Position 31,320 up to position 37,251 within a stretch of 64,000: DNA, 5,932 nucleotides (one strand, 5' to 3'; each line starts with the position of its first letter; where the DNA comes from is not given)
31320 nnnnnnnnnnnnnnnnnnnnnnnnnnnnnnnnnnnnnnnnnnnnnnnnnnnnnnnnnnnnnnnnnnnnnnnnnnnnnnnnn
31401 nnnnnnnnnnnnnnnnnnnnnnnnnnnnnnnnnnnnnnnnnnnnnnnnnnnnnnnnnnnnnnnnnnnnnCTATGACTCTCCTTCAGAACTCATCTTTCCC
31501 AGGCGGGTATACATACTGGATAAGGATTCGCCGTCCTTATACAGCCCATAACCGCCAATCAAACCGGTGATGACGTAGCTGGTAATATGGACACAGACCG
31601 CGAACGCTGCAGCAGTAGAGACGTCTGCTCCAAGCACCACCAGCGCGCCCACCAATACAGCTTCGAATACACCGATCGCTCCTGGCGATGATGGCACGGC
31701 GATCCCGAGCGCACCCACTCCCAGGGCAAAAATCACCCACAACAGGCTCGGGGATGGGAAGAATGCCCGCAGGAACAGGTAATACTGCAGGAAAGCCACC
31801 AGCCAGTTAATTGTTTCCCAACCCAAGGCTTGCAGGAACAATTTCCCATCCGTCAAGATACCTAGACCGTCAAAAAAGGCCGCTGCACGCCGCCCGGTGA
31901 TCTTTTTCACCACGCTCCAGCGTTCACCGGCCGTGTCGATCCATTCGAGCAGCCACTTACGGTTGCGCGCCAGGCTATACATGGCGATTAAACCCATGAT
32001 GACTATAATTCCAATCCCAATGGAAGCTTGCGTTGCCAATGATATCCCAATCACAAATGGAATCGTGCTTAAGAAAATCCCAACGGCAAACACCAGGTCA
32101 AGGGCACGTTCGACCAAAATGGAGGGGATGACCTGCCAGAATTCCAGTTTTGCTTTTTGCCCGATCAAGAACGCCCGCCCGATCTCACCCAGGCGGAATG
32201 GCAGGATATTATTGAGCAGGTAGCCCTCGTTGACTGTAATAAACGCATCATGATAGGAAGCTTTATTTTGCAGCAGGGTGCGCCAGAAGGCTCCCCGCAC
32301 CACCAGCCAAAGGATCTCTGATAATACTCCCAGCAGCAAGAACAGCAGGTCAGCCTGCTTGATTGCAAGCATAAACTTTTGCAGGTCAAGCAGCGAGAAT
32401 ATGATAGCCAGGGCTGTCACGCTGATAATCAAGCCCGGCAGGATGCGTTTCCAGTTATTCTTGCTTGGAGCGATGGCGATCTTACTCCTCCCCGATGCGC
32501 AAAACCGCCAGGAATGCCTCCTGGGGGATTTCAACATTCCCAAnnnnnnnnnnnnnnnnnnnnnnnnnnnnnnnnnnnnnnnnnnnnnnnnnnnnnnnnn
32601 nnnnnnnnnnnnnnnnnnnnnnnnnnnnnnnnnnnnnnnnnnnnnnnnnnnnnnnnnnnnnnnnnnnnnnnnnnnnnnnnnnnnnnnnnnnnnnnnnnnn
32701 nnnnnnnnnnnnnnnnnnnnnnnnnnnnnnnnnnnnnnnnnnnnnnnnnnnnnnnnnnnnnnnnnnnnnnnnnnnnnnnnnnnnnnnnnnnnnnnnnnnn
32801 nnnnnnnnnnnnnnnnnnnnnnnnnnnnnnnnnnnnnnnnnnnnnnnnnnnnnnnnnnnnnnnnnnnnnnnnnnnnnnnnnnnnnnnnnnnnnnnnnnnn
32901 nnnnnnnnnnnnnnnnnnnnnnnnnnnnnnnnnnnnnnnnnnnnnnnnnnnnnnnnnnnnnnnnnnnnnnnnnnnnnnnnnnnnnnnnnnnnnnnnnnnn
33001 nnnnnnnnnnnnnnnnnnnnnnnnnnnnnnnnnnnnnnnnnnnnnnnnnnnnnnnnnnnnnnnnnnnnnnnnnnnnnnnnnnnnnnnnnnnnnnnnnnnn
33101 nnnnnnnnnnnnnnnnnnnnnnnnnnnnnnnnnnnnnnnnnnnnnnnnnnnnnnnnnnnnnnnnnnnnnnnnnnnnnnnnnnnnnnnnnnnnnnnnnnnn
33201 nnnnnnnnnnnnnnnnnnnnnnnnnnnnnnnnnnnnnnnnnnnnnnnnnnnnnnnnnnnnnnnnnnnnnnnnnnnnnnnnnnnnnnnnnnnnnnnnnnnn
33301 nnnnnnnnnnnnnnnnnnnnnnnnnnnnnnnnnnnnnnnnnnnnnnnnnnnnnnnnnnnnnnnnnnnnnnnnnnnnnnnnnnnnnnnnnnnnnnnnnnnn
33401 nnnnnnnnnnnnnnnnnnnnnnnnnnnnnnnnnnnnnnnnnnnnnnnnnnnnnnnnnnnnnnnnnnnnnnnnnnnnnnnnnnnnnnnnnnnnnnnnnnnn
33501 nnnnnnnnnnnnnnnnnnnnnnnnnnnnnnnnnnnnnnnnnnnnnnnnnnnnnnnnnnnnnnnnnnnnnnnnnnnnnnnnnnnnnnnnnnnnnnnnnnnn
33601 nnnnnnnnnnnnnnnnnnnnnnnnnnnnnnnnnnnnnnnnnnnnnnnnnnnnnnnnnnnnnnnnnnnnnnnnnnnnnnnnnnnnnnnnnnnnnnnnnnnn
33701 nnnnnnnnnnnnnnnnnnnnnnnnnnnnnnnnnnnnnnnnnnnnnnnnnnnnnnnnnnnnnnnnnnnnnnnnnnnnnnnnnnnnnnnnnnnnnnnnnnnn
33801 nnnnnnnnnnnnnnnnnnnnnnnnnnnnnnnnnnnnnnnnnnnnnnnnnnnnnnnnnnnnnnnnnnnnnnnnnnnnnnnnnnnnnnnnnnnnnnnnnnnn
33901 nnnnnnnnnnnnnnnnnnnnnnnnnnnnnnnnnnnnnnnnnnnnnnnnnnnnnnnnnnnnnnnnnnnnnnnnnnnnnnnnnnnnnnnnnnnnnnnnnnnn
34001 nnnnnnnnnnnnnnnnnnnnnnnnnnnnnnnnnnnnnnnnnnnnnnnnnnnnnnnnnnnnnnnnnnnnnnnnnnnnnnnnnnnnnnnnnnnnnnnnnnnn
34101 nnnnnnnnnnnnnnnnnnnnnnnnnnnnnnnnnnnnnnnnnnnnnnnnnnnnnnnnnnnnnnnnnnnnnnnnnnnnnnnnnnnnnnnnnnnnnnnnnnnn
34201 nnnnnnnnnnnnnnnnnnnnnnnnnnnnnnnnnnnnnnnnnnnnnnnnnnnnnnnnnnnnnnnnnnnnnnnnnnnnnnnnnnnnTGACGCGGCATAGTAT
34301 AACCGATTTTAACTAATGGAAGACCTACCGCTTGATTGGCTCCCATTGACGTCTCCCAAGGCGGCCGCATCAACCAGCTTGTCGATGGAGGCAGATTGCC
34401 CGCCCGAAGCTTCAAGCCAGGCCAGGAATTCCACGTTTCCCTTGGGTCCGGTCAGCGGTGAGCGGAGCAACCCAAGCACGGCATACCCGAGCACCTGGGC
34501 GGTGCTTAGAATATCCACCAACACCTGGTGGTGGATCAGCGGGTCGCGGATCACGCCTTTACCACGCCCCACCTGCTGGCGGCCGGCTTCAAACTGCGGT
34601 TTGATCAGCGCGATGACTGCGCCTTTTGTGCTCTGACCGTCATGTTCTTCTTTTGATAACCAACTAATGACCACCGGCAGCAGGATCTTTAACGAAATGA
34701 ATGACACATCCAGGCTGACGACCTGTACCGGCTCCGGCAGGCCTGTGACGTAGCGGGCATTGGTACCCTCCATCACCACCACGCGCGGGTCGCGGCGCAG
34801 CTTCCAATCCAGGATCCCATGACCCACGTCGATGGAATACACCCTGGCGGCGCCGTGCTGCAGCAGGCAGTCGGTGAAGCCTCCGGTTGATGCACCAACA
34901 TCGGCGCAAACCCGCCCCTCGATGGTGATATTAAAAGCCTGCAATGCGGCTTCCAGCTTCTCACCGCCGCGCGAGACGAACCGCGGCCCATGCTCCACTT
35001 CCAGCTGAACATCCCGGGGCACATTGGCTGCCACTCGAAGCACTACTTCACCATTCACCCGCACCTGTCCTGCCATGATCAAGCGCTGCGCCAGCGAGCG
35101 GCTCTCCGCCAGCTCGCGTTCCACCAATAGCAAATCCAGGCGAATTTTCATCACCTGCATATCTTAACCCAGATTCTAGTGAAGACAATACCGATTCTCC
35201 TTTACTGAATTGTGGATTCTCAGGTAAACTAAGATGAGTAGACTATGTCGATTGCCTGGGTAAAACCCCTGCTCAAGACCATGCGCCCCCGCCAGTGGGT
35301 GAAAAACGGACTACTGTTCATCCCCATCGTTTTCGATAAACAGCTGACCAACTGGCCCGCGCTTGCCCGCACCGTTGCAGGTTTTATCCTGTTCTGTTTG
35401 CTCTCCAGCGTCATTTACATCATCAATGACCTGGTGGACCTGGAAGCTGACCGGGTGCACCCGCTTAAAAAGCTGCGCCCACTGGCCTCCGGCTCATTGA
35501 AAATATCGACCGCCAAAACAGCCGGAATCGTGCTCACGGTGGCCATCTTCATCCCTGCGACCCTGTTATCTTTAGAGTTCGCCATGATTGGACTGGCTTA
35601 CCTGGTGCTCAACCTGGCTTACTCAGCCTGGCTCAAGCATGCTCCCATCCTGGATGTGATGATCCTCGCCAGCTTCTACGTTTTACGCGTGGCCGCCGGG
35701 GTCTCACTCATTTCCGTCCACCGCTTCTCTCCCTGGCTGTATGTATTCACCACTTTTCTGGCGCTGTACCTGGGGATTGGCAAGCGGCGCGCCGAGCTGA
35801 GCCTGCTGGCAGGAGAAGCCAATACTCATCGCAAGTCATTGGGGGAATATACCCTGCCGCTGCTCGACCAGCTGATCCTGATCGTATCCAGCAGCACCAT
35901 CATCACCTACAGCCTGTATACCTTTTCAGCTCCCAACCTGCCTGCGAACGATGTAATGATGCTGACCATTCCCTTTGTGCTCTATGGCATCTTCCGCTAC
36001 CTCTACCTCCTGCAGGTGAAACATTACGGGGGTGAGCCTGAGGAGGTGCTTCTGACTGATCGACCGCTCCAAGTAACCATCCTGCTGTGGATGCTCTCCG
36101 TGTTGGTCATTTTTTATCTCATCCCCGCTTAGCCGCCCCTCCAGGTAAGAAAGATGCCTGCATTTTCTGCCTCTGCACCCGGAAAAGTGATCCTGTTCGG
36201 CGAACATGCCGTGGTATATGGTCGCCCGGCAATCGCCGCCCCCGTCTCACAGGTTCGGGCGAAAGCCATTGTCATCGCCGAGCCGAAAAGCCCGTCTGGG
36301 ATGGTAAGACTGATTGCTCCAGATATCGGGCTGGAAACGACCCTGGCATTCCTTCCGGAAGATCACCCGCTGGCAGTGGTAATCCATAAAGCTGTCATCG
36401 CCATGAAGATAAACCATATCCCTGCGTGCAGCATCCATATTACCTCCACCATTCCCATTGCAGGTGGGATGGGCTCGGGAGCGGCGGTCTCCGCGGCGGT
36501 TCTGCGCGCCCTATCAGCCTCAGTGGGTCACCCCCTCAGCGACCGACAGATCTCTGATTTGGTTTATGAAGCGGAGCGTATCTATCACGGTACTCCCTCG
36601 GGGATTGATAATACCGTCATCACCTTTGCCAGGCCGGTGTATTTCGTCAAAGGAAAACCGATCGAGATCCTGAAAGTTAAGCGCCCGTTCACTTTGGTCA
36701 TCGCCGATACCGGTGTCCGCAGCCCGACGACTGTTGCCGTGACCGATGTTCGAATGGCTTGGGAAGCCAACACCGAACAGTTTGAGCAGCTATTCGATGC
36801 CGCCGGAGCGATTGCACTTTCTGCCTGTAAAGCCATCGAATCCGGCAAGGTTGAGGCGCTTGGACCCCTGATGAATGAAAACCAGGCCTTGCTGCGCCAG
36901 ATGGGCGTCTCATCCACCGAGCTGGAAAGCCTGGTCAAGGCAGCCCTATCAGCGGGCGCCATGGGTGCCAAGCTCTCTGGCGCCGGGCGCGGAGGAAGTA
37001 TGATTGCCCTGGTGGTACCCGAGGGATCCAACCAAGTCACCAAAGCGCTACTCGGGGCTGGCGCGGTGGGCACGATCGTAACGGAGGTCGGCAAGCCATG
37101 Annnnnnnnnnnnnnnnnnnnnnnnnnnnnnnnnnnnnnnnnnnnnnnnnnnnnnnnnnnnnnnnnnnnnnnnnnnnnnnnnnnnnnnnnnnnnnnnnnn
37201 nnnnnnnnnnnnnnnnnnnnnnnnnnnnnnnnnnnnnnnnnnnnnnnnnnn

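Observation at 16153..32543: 16 kb co-directional cluster of giant GT-C-like and YYY (DUF2298) membrane proteins with two methyltransferases, a GT4 and a flippase-like protein: candidate uncharacterised envelope glycosylation machine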

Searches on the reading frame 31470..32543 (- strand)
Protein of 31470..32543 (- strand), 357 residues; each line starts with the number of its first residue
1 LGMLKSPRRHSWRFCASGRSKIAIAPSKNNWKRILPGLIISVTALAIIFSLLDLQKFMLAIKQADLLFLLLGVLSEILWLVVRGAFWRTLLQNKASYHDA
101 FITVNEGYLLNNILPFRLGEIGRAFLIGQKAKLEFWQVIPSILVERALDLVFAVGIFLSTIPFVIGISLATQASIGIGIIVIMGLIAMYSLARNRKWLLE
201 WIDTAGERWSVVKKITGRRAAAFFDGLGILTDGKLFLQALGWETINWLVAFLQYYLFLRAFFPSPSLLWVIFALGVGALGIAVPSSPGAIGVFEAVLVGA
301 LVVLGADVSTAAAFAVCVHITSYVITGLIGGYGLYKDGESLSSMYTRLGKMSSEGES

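Call 3: search_protein_families(library=pfam, proteins=[window:31470-32543:-], max_evalue=0.01)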
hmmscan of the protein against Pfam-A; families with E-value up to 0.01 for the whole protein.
window:31470-32543:- (357 aa): 1 family
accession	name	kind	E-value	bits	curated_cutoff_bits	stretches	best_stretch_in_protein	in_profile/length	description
PF03706.18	LPG_synthase_TM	-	3.4e-41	142.1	33.4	1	37-330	4-302/302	Lysylphosphatidylglycerol synthase TM region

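Call 5: search_protein_families(library=ncbifam, proteins=[window:31470-32543:-], max_evalue=0.01)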
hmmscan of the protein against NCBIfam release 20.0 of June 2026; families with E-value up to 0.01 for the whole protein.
window:31470-32543:- (357 aa): 1 family
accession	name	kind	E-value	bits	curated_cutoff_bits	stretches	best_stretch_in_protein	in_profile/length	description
TIGR00374.1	TIGR00374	subfamily_domain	3.5e-22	79.2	43.2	1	38-331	1-307/323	flippase-like domain-containing protein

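Call 80: search_solved_structures(query=window:31470-32543:-, max_evalue=1)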
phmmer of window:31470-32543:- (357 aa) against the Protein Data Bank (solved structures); distinct sequences matched with E-value up to 1: 0.

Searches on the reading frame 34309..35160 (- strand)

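Call 4: search_protein_families(library=pfam, proteins=[window:34309-35160:-], max_evalue=0.01)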
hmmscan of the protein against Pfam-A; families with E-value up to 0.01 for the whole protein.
window:34309-35160:- (283 aa): 3 families
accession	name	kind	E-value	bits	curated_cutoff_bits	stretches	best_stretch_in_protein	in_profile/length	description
PF01728.25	FtsJ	-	1.6e-37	129.6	24.1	1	61-249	1-179/181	FtsJ-like methyltransferase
PF01479.30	S4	-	2.1e-11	43.8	22.8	1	7-47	2-42/48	S4 domain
PF22421.1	SYY_C-terminal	-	0.0023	18.2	27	1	6-53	19-66/83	Tyrosine--tRNA ligase SYY-like C-terminal domain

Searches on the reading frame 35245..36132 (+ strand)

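Call 4: search_protein_families(library=pfam, proteins=[window:35245-36132:+], max_evalue=0.01)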
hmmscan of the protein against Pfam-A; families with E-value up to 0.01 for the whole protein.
window:35245-36132:+ (295 aa): 1 family
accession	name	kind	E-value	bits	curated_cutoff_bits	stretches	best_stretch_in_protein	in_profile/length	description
PF01040.23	UbiA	-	6.9e-18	65.3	34.2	1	36-257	18-233/250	UbiA prenyltransferase family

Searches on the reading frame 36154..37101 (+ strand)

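Call 30: search_protein_families(library=pfam, proteins=[window:36154-37101:+], max_evalue=0.0001)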
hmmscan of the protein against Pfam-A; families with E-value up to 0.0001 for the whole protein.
window:36154-37101:+ (315 aa): 2 families
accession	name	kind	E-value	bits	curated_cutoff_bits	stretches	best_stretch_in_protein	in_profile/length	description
PF00288.32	GHMP_kinases_N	-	7.2e-18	65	22.3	1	81-156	7-82/87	GHMP kinases N terminal domain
PF08544.19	GHMP_kinases_C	-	3.7e-12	46.9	21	1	226-289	3-69/85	GHMP kinases C terminal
